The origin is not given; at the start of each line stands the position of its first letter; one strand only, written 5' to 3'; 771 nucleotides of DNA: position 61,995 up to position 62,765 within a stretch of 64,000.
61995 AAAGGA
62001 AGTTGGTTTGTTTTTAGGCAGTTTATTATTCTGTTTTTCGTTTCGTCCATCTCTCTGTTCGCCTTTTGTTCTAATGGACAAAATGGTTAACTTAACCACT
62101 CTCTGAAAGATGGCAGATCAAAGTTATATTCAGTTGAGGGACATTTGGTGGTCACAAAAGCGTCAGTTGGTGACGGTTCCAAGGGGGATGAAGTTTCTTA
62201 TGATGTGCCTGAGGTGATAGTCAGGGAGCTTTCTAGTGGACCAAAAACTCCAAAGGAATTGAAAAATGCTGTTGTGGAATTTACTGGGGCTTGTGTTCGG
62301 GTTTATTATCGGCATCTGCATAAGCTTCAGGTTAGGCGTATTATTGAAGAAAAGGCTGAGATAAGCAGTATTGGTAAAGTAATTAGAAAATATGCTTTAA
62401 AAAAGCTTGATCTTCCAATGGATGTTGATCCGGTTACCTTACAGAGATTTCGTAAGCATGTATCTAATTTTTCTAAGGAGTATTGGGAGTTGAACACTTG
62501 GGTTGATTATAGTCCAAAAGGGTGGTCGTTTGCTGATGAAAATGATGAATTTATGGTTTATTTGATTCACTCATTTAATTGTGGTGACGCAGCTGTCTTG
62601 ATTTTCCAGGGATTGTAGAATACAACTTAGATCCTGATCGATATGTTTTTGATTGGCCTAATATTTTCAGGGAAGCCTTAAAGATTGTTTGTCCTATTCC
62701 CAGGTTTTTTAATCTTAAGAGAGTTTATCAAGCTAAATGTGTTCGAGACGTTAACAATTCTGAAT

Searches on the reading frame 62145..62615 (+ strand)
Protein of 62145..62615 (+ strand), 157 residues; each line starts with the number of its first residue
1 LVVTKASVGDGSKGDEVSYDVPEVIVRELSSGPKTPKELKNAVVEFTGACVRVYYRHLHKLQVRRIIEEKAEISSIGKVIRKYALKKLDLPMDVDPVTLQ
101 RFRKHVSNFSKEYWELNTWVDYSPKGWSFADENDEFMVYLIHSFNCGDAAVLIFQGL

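Call 42: search_protein_families(library=pfam, proteins=[window:62145-62615:+], max_evalue=0.01)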
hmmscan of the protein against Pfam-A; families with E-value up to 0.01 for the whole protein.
window:62145-62615:+ (157 aa): 1 family
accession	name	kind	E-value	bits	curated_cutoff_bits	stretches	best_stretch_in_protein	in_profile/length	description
PF09088.17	MIF4G_like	-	0.0038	17.5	27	1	53-122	90-156/191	MIF4G like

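Call 64: search_protein_representatives(protein=window:62145-62615:+)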
Query: 157 residues. Proteins with E-value up to 0.001 (for the whole library): 20; up to 1e-10: 8; up to 1e-30: 2. The best 20 are listed.
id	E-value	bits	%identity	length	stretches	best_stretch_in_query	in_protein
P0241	2.4e-38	147.7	54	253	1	7-152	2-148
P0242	1.3e-31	125.8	95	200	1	92-152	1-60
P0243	1.9e-27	112.3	48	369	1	5-135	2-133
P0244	2.1e-19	86.2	43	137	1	21-134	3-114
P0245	7.7e-17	77.8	52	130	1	7-91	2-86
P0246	1.2e-12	64.2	39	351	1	7-128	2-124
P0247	2.6e-12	63.2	39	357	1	5-142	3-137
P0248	1.1e-11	61.1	39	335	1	20-134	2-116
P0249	1.9e-09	53.9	35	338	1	19-144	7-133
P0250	1.8e-08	50.7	37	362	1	7-133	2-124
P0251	2.3e-08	50.3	37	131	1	14-128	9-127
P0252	7.4e-08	48.7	36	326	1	15-127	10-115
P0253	9.7e-08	48.3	30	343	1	9-128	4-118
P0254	4.6e-07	46.1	33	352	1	7-128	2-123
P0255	4.3e-06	42.9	35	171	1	16-128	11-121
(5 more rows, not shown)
